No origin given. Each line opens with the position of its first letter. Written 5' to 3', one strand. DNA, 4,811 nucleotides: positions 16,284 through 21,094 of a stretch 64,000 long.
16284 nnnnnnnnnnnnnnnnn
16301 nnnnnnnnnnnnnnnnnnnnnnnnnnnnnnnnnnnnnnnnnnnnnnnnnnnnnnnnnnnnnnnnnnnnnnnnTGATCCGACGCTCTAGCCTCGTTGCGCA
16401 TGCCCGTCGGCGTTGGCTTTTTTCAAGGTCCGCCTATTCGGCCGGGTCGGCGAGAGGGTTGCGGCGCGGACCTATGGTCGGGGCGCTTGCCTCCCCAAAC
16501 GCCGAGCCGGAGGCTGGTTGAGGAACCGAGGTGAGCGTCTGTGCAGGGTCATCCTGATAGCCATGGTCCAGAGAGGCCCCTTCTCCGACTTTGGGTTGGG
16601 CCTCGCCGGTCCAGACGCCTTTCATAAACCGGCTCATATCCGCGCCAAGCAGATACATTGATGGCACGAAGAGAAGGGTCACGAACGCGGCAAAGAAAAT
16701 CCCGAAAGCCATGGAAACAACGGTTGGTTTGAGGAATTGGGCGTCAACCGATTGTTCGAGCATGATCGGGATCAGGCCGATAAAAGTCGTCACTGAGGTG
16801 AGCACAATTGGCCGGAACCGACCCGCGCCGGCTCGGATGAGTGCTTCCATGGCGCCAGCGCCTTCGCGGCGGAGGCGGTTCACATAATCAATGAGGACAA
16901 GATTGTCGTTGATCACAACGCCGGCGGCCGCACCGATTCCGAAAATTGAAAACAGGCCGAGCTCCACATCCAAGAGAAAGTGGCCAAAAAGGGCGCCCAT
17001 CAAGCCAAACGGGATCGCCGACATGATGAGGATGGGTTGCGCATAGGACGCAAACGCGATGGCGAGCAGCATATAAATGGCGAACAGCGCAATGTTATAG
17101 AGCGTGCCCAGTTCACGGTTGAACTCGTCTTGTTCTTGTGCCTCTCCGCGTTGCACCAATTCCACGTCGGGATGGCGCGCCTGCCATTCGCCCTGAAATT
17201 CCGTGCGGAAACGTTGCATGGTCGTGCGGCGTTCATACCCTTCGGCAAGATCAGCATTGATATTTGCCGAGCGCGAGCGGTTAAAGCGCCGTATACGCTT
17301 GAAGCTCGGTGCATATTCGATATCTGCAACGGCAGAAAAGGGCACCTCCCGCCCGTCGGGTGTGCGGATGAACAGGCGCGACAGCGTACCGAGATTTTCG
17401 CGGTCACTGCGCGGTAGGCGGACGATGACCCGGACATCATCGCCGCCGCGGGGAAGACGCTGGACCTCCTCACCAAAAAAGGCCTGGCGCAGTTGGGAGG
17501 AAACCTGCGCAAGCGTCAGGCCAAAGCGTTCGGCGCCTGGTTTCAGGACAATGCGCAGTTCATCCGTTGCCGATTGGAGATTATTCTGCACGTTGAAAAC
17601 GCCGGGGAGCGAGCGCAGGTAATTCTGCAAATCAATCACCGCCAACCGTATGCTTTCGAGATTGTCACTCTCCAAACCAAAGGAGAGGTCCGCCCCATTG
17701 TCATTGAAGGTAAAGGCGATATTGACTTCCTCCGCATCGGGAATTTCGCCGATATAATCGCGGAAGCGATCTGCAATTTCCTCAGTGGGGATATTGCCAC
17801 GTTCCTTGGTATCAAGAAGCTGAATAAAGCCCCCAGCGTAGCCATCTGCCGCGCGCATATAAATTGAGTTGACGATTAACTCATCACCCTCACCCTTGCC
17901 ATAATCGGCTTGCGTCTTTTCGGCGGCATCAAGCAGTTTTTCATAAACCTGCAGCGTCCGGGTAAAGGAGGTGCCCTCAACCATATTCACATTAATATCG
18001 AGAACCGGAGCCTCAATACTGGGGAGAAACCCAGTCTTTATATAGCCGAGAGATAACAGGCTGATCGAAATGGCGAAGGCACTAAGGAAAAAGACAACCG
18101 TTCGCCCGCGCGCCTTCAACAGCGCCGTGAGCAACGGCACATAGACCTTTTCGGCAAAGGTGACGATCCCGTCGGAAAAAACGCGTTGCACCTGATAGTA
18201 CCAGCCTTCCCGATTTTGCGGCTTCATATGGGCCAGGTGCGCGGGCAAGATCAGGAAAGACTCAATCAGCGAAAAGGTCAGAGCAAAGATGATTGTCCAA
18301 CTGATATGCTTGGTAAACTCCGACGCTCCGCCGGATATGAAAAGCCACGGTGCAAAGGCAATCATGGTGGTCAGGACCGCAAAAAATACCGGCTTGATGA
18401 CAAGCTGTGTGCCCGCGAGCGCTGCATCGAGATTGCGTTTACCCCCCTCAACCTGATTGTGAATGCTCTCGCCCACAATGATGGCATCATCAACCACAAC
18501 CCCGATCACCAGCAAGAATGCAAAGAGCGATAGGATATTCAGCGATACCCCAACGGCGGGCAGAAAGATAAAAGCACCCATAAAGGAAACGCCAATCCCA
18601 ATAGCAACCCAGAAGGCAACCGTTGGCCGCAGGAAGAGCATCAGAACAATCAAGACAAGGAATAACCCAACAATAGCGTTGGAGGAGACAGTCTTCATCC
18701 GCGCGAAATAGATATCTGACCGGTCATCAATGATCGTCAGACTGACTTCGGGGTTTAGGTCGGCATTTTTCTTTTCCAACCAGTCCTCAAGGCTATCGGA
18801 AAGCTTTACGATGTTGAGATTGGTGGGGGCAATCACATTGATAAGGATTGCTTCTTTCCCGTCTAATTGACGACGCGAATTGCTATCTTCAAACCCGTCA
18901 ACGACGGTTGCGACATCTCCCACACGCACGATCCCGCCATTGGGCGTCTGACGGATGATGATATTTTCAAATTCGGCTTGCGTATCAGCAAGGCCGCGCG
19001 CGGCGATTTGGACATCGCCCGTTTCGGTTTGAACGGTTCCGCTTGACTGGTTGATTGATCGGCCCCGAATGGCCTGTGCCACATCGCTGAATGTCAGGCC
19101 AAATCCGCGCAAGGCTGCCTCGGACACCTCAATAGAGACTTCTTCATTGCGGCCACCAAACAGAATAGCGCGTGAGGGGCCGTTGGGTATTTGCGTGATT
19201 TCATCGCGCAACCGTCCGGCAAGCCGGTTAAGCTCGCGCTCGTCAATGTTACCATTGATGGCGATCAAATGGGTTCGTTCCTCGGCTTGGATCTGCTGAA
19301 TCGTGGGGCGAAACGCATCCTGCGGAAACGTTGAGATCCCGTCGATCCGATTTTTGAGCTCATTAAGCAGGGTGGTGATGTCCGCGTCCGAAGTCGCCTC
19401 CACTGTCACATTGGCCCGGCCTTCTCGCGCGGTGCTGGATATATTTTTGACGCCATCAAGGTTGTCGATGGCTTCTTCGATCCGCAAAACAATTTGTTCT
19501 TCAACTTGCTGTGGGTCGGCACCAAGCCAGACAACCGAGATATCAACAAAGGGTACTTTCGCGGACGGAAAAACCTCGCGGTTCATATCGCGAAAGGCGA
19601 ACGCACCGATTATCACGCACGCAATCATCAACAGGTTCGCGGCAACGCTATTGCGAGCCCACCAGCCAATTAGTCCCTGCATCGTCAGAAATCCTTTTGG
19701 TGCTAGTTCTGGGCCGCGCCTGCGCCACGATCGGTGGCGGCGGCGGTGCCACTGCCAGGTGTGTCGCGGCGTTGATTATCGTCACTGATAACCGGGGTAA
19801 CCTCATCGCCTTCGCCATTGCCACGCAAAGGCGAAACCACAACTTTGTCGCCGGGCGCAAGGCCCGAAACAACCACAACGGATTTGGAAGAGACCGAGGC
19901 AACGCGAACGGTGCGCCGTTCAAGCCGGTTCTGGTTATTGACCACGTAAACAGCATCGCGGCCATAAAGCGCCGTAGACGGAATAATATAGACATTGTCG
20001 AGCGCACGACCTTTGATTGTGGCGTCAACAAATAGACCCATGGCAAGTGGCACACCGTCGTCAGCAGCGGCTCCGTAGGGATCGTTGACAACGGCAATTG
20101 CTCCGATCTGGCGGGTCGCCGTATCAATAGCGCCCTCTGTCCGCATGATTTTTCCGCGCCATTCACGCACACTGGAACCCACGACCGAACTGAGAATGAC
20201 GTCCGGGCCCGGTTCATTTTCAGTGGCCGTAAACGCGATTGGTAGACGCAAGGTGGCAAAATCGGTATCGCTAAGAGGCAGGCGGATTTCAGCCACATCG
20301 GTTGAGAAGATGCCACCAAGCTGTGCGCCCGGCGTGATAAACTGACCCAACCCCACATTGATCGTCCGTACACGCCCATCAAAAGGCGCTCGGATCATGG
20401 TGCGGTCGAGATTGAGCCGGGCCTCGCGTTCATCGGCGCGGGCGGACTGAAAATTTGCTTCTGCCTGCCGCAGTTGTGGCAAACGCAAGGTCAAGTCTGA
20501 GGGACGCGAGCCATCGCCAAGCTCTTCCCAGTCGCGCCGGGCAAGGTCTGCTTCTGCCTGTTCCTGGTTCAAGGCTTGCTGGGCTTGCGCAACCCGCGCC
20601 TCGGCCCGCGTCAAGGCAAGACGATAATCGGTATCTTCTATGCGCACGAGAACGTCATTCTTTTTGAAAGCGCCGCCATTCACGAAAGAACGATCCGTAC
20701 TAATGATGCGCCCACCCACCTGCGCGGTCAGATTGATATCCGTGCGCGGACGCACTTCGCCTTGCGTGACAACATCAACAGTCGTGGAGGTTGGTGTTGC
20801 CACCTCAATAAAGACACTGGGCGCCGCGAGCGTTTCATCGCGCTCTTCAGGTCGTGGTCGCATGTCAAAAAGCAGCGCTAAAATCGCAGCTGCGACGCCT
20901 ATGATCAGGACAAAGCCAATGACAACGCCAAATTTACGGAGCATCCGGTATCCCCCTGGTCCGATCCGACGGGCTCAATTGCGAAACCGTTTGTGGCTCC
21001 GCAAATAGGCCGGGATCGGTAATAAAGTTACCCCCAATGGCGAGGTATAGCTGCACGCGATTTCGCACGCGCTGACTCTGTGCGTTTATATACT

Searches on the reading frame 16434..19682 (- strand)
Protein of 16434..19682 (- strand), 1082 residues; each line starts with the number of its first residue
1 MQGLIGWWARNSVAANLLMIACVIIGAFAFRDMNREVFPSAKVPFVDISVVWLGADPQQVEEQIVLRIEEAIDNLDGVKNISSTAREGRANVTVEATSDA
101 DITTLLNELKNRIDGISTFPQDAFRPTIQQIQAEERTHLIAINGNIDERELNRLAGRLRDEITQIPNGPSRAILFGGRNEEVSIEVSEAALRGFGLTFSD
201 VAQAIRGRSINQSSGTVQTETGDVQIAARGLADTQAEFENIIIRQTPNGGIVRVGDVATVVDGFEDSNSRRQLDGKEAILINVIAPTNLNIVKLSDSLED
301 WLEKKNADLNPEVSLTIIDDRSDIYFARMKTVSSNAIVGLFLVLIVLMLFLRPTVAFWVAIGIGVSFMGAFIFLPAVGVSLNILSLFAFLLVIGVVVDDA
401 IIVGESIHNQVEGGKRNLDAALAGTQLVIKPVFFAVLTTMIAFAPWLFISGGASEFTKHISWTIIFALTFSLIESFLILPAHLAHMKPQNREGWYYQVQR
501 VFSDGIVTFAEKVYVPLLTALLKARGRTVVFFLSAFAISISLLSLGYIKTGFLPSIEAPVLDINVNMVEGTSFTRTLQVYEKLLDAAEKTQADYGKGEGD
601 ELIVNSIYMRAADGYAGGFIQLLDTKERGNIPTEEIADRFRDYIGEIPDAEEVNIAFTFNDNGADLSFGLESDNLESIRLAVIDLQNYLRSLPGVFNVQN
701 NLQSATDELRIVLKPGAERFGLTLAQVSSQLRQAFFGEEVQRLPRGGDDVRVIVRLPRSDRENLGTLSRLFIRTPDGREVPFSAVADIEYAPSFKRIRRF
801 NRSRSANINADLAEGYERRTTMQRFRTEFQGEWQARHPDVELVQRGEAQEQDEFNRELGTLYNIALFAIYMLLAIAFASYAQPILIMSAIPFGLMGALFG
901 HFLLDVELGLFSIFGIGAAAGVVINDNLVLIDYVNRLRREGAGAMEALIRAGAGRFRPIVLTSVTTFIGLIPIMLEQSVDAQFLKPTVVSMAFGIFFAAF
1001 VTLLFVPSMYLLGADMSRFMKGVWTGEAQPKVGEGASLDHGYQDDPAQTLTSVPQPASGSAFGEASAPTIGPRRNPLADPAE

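Call 41: search_protein_families(library=ncbifam, proteins=[window:16434-19682:-], max_evalue=0.00001)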
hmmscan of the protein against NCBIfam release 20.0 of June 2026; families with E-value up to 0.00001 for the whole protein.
window:16434-19682:- (1082 aa): 13 families
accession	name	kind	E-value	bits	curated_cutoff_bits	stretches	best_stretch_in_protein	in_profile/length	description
NF033617.1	RND_permease_2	subfamily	4e-148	495.1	1250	1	10-1012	6-1006/1009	multidrug efflux RND transporter permease subunit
NF000282.2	RND_permease_1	subfamily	2.3e-111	373.4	1250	1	15-1012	11-1026/1029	multidrug efflux RND transporter permease subunit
TIGR00915.1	2A0602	subfamily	3.4e-97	326.5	940.35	1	13-1012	10-1027/1050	efflux RND transporter permease subunit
NF007905.0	PRK10614.1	equivalog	5.6e-88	295.8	1774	1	11-1012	10-1007/1025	multidrug efflux RND transporter permease subunit MdtC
NF007798.0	PRK10503.1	equivalog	1.4e-84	284.5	1584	1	12-1022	20-1031/1040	MdtB/MuxB family multidrug efflux RND transporter permease subunit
TIGR00914.1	2A0601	subfamily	2.9e-83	280.3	701.45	1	175-1012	187-1034/1051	CusA/CzcA family heavy metal efflux RND transporter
NF007133.0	PRK09579.1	equivalog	6.5e-68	229.2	1763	1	10-1015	9-1004/1017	multidrug efflux RND transporter permease subunit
NF007842.1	PRK10555.1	equivalog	5.9e-62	209.8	1854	1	13-1012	10-1025/1036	multidrug efflux RND transporter permease AcrD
NF000037.1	RND_perm_OqxB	exception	4.7e-61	206.8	2200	2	13-590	12-609/1050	multidrug efflux RND transporter permease subunit OqxB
NF007131.0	PRK09577.1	equivalog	6e-56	189.8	1768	2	13-585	10-593/1045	multidrug efflux RND transporter permease subunit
NF011706.2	PRK15127.1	equivalog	2.3e-51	174.8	2150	1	14-1012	11-1028/1049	multidrug efflux RND transporter permease subunit AcrB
TIGR00921.1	2A067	subfamily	3.8e-07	28.5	351.9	1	331-487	191-347/733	hydrophobe/amphiphile efflux-3 (HAE3) family transporter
TIGR00916.1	2A0604s01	subfamily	6.2e-06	26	148.6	0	337-473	95-228/231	SecD/SecF family protein translocase subunit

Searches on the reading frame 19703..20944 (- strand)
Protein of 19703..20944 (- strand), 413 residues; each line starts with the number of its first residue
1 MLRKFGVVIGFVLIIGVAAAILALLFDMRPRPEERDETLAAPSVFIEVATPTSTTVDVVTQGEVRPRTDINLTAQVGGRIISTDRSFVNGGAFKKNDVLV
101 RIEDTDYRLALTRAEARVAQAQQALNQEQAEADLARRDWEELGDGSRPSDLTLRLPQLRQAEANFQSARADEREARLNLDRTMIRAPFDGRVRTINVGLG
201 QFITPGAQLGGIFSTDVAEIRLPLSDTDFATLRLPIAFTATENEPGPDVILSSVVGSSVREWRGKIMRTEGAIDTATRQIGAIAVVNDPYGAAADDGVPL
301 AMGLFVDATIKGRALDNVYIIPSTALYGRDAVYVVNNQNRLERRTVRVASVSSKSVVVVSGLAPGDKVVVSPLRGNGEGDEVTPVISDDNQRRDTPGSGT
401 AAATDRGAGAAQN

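Call 41: search_protein_families(library=ncbifam, proteins=[window:19703-20944:-], max_evalue=0.00001)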
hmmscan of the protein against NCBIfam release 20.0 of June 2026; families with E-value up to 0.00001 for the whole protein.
window:19703-20944:- (413 aa): 18 families
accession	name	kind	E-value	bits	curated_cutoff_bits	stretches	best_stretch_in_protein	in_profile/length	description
TIGR01730.1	RND_mfp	subfamily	9e-48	162.9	94.9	1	51-384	8-321/322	efflux RND transporter periplasmic adaptor subunit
NF008589.1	PRK11556.1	equivalog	1.1e-22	80.5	391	1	48-382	63-385/392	MdtA/MuxA family multidrug efflux RND transporter periplasmic adaptor subunit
NF033138.2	RND-peri-MexC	equivalog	5e-22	78.5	625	1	33-384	25-371/375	MexC family multidrug efflux RND transporter periplasmic adaptor subunit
TIGR00999.1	8a0102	subfamily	1.6e-18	66.8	319.3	1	92-371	3-265/271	CzcB/NccB family metal efflux transporter periplasmic adaptor subunit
NF007132.1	PRK09578.1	equivalog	3.2e-16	59.1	512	1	31-398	27-388/396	MexX/AxyX family multidrug efflux RND transporter periplasmic adaptor subunit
NF000272.2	OqxA_adapt_sub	exception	3.6e-15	55.8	835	1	64-208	62-202/391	multidrug efflux RND transporter periplasmic adaptor subunit OqxA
TIGR00998.1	8a0101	subfamily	6.8e-15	54.8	390.8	1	161-233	184-256/334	EmrA/EmrK family multidrug efflux transporter periplasmic adaptor subunit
NF045904.1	RND-peri-MexE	equivalog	6.6e-14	51.6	714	1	66-384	60-368/390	multidrug efflux RND transporter periplasmic adaptor subunit MexE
NF007850.1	PRK10559.1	equivalog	1.2e-13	50.9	400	1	89-212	58-178/303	p-hydroxybenzoic acid efflux pump subunit AaeA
NF007362.0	PRK09859.1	equivalog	1.3e-13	50.8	738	1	40-385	32-372/385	multidrug transporter subunit MdtE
NF011604.1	PRK15030.1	equivalog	2.5e-13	49.8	765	1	72-393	68-385/397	multidrug efflux RND transporter periplasmic adaptor subunit AcrA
NF007785.0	PRK10476.1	equivalog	3.9e-13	48.9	376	1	159-208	186-235/347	multidrug transporter subunit MdtN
NF033834.1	RND_adapt_MexA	exception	2.4e-11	43.4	750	1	48-385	38-361/373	multidrug efflux RND transporter periplasmic adaptor subunit MexA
NF008606.0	PRK11578.1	equivalog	4.5e-09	35.9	342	0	107-208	111-210/371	macrolide transporter subunit MacA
NF011715.0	PRK15136.1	equivalog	4.8e-09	35.3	563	0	164-251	198-285/390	multidrug efflux MFS transporter periplasmic adaptor subunit EmrA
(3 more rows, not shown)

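Call 56: find_encoding_contigs(protein=window:19703-20944:-, flank=10000, max_places=8)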
Protein window:19703-20944:- (413 aa): 1 contig read that carries it; 1 place shown.
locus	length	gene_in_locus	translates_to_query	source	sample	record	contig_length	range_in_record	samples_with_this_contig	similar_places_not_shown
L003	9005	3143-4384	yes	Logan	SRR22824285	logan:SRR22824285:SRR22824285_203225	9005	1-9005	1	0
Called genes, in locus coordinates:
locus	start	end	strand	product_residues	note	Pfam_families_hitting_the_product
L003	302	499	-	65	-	PF07927:HicA_toxin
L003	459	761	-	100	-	-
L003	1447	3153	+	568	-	PF02321:OEP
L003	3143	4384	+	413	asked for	PF25917:BSH_RND, PF25967:RND-MFP_C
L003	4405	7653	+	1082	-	PF00873:ACR_tran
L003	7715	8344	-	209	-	PF13358:DDE_3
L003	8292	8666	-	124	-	PF01710:HTH_Tnp_IS630 (weak)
